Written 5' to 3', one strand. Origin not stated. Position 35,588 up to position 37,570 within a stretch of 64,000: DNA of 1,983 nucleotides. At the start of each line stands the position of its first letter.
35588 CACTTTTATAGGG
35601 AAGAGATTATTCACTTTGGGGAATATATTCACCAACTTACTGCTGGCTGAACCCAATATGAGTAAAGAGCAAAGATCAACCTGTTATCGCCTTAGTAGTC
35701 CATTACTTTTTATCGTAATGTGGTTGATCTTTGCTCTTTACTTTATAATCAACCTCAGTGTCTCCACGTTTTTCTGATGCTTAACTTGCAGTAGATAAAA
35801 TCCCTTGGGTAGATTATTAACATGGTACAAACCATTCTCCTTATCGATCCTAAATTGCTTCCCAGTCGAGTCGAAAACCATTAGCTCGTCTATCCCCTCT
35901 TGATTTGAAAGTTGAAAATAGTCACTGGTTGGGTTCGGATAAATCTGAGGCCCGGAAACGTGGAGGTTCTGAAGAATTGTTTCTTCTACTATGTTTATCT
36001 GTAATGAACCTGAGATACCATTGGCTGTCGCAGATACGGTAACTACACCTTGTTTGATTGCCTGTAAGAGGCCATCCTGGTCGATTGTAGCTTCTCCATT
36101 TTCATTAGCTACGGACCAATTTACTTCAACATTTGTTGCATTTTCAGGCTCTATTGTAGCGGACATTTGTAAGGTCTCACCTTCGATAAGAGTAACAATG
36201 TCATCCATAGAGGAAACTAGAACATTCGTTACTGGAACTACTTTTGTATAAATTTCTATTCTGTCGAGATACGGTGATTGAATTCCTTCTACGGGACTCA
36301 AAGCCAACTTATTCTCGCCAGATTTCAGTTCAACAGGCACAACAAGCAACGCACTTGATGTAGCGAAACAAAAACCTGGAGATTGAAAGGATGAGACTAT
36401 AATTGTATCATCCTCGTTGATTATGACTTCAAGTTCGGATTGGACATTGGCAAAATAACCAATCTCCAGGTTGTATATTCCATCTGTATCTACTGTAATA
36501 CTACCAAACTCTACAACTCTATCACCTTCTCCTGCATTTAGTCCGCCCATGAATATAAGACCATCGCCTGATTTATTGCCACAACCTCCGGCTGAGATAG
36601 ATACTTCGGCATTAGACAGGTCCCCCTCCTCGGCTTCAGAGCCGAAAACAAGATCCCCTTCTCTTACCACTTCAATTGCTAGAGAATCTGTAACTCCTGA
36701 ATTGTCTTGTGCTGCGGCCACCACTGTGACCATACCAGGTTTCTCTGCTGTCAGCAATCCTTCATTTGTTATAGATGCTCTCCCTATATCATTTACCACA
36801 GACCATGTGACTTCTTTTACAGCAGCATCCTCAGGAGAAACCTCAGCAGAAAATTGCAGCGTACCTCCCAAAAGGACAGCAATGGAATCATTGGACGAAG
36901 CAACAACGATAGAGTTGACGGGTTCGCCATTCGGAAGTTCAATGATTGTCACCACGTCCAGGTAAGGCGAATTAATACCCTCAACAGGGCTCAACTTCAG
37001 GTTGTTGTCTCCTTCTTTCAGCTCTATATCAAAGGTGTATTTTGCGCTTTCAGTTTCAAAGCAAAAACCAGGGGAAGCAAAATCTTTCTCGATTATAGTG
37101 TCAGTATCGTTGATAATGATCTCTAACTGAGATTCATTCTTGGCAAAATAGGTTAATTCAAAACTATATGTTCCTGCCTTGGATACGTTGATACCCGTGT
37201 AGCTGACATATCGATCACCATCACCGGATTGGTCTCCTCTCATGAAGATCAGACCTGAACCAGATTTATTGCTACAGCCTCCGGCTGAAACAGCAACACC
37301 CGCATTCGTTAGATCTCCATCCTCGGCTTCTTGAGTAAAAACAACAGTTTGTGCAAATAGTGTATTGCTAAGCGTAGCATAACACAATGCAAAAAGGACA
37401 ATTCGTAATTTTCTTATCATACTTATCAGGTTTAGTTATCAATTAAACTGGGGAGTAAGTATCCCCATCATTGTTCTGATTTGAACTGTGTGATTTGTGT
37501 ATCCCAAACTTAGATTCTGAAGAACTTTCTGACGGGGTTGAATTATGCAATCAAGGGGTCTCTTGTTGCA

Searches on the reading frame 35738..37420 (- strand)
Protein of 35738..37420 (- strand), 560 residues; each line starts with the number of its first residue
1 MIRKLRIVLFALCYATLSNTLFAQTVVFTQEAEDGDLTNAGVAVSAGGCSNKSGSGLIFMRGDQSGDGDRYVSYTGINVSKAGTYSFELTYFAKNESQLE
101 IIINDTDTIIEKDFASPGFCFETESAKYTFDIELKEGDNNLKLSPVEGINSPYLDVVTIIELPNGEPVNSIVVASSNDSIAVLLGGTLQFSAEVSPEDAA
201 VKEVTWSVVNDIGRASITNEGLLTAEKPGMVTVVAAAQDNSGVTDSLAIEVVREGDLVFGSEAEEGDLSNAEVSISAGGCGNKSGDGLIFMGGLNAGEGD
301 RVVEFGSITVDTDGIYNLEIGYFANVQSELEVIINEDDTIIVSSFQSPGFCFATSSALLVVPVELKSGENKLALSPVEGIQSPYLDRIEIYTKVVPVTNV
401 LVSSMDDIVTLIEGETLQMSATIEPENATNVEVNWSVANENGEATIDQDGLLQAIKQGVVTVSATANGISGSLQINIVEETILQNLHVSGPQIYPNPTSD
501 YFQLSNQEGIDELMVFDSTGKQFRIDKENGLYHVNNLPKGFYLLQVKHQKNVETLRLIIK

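Call 5: search_protein_families(library=pfam, proteins=[window:35738-37420:-], max_evalue=0.01)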
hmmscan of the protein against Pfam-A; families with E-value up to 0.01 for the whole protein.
window:35738-37420:- (560 aa): 3 families
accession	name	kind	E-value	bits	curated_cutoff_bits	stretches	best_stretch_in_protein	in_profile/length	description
PF02368.24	Big_2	-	6.9e-22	77.6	22.8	2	397-471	2-73/79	Bacterial Ig-like domain (group 2)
PF18962.6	Por_Secre_tail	-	5.7e-09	36.6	27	1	493-559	1-75/75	Secretion system C-terminal sorting domain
PF23194.1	NOMO_5th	-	0.0069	17.2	27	0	100-146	22-73/89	NOMO fifth transthyretin-like domain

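Call 37: search_protein_families(library=ncbifam, proteins=[window:35738-37420:-], max_evalue=0.01)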
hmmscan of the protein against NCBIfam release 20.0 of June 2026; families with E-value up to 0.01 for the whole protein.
window:35738-37420:- (560 aa): 4 families
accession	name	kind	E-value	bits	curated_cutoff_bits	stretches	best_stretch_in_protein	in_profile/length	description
TIGR04183.1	Por_Secre_tail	domain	6.5e-11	42.1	23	1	493-560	1-72/72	T9SS type A sorting domain-containing protein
NF002734.0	PRK02654.1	equivalog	1.8e-06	27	324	1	409-471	181-243/384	membrane protein insertase YidC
NF038113.1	T9SSA_dep_M36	equivalog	3e-05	22.4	885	1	488-560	790-869/869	T9SS-dependent M36 family metallopeptidase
NF050177.1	TapA_OM_Porphy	equivalog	0.0043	15.9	500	1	475-558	458-542/544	TapA/TapC family T9SS-dependent outer membrane protein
